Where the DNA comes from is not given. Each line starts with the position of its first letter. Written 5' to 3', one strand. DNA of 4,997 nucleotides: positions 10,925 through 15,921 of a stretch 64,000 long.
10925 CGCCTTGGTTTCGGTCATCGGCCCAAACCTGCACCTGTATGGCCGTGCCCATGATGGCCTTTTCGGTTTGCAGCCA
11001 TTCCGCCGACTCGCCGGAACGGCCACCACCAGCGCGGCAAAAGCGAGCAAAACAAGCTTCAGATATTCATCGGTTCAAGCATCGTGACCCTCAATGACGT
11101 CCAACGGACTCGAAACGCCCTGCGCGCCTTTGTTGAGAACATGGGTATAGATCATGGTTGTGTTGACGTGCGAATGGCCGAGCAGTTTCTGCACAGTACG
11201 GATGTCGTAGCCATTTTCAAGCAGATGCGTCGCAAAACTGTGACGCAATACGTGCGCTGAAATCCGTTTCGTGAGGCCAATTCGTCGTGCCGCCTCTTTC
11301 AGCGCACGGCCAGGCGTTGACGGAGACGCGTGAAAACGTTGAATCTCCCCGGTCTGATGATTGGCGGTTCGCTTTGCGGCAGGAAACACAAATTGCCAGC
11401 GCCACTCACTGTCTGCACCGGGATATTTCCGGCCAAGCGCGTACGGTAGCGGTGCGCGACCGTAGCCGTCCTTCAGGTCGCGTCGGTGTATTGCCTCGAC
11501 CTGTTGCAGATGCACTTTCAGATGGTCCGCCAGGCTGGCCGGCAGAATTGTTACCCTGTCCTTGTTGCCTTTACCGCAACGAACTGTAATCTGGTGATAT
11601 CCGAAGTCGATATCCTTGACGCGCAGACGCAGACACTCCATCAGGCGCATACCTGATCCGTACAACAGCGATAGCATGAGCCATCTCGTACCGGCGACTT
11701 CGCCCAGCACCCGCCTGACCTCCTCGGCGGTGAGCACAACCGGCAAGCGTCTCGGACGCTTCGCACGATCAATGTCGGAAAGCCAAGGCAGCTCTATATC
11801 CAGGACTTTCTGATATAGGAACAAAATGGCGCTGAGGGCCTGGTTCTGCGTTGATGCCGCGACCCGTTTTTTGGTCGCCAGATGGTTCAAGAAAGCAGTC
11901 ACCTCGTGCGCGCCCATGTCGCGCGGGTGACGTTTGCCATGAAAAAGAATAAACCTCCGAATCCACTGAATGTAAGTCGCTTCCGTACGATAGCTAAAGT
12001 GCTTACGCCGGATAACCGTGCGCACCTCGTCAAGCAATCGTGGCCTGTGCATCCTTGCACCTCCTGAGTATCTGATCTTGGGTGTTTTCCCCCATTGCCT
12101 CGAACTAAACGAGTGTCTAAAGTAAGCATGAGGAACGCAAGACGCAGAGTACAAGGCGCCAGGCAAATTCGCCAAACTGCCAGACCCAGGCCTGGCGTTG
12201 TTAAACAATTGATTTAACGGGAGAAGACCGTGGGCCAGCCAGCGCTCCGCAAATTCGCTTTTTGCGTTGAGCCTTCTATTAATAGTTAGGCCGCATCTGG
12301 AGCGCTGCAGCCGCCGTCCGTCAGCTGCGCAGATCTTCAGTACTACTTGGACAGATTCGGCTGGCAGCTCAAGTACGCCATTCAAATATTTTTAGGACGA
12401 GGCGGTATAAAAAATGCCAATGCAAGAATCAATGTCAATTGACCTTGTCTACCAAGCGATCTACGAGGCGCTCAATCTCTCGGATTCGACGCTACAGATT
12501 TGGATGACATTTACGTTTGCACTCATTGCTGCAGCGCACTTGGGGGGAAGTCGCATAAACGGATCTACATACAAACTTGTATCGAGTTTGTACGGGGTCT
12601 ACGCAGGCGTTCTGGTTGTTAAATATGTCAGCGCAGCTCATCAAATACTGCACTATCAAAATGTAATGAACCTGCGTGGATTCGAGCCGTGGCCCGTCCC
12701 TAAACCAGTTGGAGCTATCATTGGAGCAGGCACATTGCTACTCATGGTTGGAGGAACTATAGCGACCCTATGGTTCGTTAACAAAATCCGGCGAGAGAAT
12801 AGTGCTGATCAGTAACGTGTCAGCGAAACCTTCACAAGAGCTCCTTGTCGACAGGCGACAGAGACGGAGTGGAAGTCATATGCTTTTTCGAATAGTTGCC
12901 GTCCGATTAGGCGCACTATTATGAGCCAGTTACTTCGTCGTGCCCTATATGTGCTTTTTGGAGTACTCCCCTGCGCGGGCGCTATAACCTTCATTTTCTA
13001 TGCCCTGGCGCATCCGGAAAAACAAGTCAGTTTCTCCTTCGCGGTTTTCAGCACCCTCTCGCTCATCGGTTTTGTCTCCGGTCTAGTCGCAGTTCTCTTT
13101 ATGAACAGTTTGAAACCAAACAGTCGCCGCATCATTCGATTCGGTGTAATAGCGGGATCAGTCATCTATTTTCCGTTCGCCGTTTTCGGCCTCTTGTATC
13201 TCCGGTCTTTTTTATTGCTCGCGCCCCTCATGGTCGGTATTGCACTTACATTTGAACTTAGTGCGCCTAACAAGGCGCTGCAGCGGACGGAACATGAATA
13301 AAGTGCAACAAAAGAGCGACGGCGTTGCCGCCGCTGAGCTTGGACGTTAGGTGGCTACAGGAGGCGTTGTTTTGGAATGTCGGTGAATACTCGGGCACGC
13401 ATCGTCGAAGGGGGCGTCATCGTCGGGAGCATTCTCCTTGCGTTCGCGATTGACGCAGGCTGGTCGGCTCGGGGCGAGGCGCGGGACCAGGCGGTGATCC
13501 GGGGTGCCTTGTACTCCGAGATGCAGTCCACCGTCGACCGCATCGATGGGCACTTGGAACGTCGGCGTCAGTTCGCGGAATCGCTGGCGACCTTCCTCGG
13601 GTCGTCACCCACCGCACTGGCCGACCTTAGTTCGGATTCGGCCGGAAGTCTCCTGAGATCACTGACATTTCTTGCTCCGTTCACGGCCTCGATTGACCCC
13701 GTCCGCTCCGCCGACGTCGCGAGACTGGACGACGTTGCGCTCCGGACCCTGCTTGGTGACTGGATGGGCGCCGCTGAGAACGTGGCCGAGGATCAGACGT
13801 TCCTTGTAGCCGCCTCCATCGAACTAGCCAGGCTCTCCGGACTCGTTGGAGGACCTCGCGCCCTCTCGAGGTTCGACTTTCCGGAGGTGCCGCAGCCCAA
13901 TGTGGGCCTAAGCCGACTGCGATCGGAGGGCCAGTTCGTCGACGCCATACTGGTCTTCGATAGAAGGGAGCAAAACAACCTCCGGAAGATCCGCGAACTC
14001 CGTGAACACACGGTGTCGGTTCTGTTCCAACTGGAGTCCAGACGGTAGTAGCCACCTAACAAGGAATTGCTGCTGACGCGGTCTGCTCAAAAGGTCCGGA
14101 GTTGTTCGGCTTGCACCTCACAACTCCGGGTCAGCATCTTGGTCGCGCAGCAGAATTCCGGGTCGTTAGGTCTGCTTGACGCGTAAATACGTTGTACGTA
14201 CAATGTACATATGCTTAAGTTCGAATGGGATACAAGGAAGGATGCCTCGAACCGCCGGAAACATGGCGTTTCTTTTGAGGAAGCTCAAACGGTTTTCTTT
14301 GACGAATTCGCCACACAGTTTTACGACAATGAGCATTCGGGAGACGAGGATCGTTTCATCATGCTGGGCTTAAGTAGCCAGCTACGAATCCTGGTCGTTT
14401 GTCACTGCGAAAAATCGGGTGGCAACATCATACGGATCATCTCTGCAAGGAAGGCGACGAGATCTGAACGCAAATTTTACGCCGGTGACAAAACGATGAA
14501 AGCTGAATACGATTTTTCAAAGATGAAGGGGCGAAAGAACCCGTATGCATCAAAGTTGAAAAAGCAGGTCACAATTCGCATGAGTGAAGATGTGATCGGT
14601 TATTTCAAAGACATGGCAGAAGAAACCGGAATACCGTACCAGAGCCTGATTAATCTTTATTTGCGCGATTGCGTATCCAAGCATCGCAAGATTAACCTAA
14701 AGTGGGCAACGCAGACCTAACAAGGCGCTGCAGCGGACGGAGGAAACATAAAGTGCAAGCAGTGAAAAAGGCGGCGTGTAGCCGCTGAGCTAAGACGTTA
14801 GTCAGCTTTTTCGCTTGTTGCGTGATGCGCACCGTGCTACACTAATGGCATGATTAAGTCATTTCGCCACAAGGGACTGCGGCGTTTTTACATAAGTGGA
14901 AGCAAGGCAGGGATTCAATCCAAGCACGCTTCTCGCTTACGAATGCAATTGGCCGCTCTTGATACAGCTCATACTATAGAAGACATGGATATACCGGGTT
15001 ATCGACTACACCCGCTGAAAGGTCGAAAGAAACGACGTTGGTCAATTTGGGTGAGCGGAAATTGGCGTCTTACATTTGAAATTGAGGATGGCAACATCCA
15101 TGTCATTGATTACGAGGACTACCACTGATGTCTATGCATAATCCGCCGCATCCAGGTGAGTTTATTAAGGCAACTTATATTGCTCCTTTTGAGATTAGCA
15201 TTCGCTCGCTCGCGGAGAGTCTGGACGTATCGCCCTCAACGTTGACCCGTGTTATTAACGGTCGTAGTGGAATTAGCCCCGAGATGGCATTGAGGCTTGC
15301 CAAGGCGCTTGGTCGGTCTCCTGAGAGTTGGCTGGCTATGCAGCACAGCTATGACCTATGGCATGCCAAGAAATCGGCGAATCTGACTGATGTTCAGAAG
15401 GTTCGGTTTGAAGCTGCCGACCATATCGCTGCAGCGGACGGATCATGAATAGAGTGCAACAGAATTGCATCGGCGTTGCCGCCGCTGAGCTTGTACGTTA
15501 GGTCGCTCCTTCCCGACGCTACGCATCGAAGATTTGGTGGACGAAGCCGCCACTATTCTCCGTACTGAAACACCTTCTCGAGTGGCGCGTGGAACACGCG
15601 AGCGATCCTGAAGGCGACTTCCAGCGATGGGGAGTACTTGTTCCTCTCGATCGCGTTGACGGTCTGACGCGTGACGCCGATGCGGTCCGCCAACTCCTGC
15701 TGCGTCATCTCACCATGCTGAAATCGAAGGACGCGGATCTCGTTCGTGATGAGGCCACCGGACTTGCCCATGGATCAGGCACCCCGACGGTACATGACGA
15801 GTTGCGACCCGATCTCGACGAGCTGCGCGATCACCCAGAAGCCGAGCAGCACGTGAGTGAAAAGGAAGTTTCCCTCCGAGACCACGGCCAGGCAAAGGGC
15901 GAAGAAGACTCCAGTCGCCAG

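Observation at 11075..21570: Chromosomal integron: intI, attI-like core and an array of 13 cassettes bounded by 12 attC-type sites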

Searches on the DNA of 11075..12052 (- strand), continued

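Call 53: search_with_rna_model(model_id=R2, source=L082, filters=off, max_evalue=0.1)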
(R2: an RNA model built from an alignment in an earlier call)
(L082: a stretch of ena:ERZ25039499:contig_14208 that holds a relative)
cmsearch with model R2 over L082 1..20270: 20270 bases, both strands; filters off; matches with E-value up to 0.1: 32.
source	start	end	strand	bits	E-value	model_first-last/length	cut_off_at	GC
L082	6564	6651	+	68.3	9.9e-15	1-72/72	no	0.56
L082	16039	16117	+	66.7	2.4e-14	1-72/72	no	0.54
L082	5153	5240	+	66.6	2.4e-14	1-72/72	no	0.56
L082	10521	10608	+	63.6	1.3e-13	1-72/72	no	0.58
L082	12959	13046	+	63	1.8e-13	1-72/72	no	0.57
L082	7502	7589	+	63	1.8e-13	1-72/72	no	0.55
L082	9037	9124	+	58.6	2.1e-12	1-72/72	no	0.53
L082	13680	13739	+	58.2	2.6e-12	1-72/72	no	0.7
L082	19773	19860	+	57.8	3.2e-12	1-72/72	no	0.53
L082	11565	11652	+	57.3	4.2e-12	1-72/72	no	0.51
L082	8490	8573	+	55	1.5e-11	1-72/72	no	0.58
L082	12504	12606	+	54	2.7e-11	1-72/72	no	0.61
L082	3091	3192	+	50.9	1.4e-10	1-72/72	no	0.64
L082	3620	3721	+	50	2.4e-10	1-72/72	no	0.65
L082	7969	8070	+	49.3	3.5e-10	1-72/72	no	0.62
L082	14328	14415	+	47.9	7.6e-10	1-72/72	no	0.58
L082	9843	9944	+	46.2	2e-09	1-72/72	no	0.63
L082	7127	7228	+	45.6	2.7e-09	1-72/72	no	0.62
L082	2461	2559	+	44.6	4.8e-09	1-72/72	no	0.56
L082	17366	17420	+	43.1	1.1e-08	1-72/72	no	0.51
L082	16819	16936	+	42.6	1.5e-08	1-72/72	no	0.58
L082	11015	11116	+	42.4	1.6e-08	1-72/72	no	0.59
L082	6034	6137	+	42.2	1.9e-08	1-72/72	no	0.64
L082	4246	4331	+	42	2.1e-08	1-72/72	no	0.49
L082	4656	4758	+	41.3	2.9e-08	1-72/72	no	0.64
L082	14960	15047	+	39.5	7.9e-08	1-72/72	no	0.57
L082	15376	15477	+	37.1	3e-07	1-72/72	no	0.63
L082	19032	19130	+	35.3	8.1e-07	1-72/72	no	0.57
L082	2055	2156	+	34.8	1.1e-06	1-72/72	no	0.6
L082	12071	12172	+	34.2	1.5e-06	1-72/72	no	0.57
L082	18484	18543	+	32.4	4.1e-06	1-72/72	no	0.42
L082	6564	6651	-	15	0.062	1-72/72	no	0.56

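Call 68: search_with_rna_model(model_id=R2, sources=[L083, L084, L085, L086, L087, L081], max_evalue=0.1)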
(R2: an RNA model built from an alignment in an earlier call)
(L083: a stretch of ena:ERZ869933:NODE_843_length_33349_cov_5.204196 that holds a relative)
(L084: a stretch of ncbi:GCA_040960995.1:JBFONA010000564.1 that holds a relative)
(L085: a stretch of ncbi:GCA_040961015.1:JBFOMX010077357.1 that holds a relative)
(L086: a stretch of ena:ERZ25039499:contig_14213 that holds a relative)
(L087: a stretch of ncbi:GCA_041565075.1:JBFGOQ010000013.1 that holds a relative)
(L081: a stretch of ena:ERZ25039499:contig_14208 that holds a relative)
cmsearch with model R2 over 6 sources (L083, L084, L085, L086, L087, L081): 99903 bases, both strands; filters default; matches with E-value up to 0.1: 18.
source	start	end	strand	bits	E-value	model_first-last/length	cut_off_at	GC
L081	4830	4917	-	68.3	4.9e-14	1-72/72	no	0.56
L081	6241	6328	-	66.6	1.2e-13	1-72/72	no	0.56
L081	873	960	-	63.6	6.5e-13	1-72/72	no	0.58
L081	3892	3979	-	63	8.9e-13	1-72/72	no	0.55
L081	2357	2444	-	58.6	1e-11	1-72/72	no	0.53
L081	2908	2991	-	55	7.5e-11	1-72/72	no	0.58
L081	8289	8390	-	51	7e-10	1-72/72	no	0.64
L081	7760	7861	-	50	1.2e-09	1-72/72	no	0.65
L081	3411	3512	-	49.3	1.7e-09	1-72/72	no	0.62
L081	1537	1638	-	46.2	9.7e-09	1-72/72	no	0.63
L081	4253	4354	-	45.6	1.3e-08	1-72/72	no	0.62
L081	8922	9020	-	44.6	2.3e-08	1-72/72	no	0.56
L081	365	466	-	42.4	7.9e-08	1-72/72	no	0.59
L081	5344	5447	-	42.2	9.1e-08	1-72/72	no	0.64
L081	7150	7235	-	41.9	1e-07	1-72/72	no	0.49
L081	6723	6825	-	41.3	1.4e-07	1-72/72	no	0.64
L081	9325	9426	-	34.8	5.4e-06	1-72/72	no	0.6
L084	8212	8262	+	18.9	0.037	4-69/72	no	0.49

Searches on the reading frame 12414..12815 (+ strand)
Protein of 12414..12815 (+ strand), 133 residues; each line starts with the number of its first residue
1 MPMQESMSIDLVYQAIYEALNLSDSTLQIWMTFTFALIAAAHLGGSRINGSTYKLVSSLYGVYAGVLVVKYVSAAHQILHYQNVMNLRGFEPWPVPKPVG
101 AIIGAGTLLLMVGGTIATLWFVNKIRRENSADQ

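Call 34: search_protein_families(library=pfam, proteins=[window:12414-12815:+], max_evalue=0.01)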
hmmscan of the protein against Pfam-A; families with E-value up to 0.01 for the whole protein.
window:12414-12815:+ (133 aa): 0 families

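Call 70: search_protein_families(library=ncbifam, proteins=[window:12414-12815:+], max_evalue=0.001)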
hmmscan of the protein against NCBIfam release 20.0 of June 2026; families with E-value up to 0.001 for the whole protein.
window:12414-12815:+ (133 aa): 0 families

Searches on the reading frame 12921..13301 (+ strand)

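Call 34: search_protein_families(library=pfam, proteins=[window:12921-13301:+], max_evalue=0.01)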
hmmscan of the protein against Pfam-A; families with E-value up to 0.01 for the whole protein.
window:12921-13301:+ (126 aa): 1 family
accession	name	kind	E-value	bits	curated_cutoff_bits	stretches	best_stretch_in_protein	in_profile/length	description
PF07690.21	MFS_1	-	0.0062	15.9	33.4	1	5-117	200-316/347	Major Facilitator Superfamily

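Call 70: search_protein_families(library=ncbifam, proteins=[window:12921-13301:+], max_evalue=0.001)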
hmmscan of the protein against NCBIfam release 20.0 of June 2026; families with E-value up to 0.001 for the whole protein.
window:12921-13301:+ (126 aa): 0 families

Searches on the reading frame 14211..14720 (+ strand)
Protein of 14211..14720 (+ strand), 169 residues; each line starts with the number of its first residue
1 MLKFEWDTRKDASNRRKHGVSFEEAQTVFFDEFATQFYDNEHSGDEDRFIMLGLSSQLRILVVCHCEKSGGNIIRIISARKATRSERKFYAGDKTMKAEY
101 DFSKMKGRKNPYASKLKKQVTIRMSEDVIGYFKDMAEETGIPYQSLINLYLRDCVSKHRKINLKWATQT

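Call 34: search_protein_families(library=pfam, proteins=[window:14211-14720:+], max_evalue=0.01)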
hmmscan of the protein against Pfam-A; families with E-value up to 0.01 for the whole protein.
window:14211-14720:+ (169 aa): 3 families
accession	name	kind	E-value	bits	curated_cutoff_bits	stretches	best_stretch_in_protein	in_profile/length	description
PF04365.19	BrnT_toxin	-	2.3e-28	98.7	34.5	1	6-86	1-77/77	Ribonuclease toxin, BrnT, of type II toxin-antitoxin system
PF14384.12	BrnA_antitoxin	-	4e-09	37.2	26.1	1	99-154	23-67/68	BrnA antitoxin of type II toxin-antitoxin system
PF12441.14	CopG_antitoxin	-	6e-08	33.8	28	1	97-152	21-77/79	CopG antitoxin of type II toxin-antitoxin system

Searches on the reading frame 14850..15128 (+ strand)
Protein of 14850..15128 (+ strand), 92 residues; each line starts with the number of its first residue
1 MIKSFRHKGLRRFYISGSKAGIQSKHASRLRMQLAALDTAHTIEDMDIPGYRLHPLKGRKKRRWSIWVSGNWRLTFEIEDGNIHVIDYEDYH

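Call 34: search_protein_families(library=pfam, proteins=[window:14850-15128:+], max_evalue=0.01)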
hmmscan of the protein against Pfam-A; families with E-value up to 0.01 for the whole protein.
window:14850-15128:+ (92 aa): 1 family
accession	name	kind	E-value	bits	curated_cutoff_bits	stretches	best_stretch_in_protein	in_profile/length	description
PF05015.19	HigB-like_toxin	-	9.5e-23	80.9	27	1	3-92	1-91/91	RelE-like toxin of type II toxin-antitoxin system HigB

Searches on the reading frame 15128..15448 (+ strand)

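Call 34: search_protein_families(library=pfam, proteins=[window:15128-15448:+], max_evalue=0.01)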
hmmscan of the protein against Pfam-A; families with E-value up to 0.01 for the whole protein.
window:15128-15448:+ (106 aa): 8 families
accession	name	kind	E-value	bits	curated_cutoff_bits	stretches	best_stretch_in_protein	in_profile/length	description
PF01381.28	HTH_3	-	2.3e-11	44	23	1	23-66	10-53/55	Helix-turn-helix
PF13560.12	HTH_31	-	5.9e-08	33.3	27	1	24-67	16-60/64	Helix-turn-helix domain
PF12844.13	HTH_19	-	2.8e-05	24.4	30.2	1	23-71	13-60/64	Helix-turn-helix domain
PF13443.12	HTH_26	-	0.00034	21.2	22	1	22-66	10-55/63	Cro/C1-type HTH DNA-binding domain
PF13936.12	HTH_38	-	0.00054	20.1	27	0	24-43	22-41/44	Helix-turn-helix domain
PF00356.27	LacI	-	0.00067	19.8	27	1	26-61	3-38/46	Bacterial regulatory proteins, lacI family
PF01047.28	MarR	-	0.0075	16.6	24.6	0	23-44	18-39/59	MarR family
PF15943.11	YdaS_toxin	-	0.0086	16.3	30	0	27-60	13-46/65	Bacterial toxin YdaS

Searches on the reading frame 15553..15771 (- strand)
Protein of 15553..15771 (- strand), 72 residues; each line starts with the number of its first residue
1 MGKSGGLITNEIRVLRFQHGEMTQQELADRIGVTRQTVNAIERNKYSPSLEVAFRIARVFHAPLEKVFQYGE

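Call 34: search_protein_families(library=pfam, proteins=[window:15553-15771:-], max_evalue=0.01)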
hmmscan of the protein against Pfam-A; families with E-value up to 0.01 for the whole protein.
window:15553-15771:- (72 aa): 16 families
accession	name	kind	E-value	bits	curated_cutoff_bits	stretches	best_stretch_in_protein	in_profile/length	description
PF01381.28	HTH_3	-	2.6e-15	56.6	23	1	21-65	9-53/55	Helix-turn-helix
PF13560.12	HTH_31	-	3e-08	34.3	27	1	11-65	5-59/64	Helix-turn-helix domain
PF04545.22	Sigma70_r4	-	2.2e-06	27.5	24.1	1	14-43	14-42/50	Sigma-70, region 4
PF13443.12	HTH_26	-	2.3e-05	25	22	1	21-61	10-51/63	Cro/C1-type HTH DNA-binding domain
PF13545.12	HTH_Crp_2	-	3.6e-05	24.1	27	1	21-40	22-41/70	Crp-like helix-turn-helix domain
PF13412.12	HTH_24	-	7.3e-05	22.7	21.9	1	18-40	14-36/48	Winged helix-turn-helix DNA-binding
PF12844.13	HTH_19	-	0.00014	22.2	30.2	1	22-68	13-59/64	Helix-turn-helix domain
PF08279.18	HTH_11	-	0.00019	21.7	25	1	12-38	6-32/55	HTH domain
PF12802.13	MarR_2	-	0.00021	21.8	27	1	18-40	16-39/61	MarR family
PF07022.19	Phage_CI_repr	-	0.0015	19.3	22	1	23-66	14-56/65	Bacteriophage CI repressor helix-turn-helix domain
PF01047.28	MarR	-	0.0015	18.8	24.6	1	18-40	14-36/59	MarR family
PF17762.8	HTH_ParB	-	0.0021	18.6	22.6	0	19-40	18-39/102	ParB HTH domain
PF00325.26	Crp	-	0.0034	17.5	21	1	22-39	3-20/32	Bacterial regulatory proteins, crp family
PF07037.17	YfeC-like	-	0.0046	17.7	22.9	1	22-45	1-24/122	Transcription regulator YfeC-like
PF00392.27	GntR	-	0.0046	17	27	1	8-39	9-42/64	Bacterial regulatory proteins, gntR family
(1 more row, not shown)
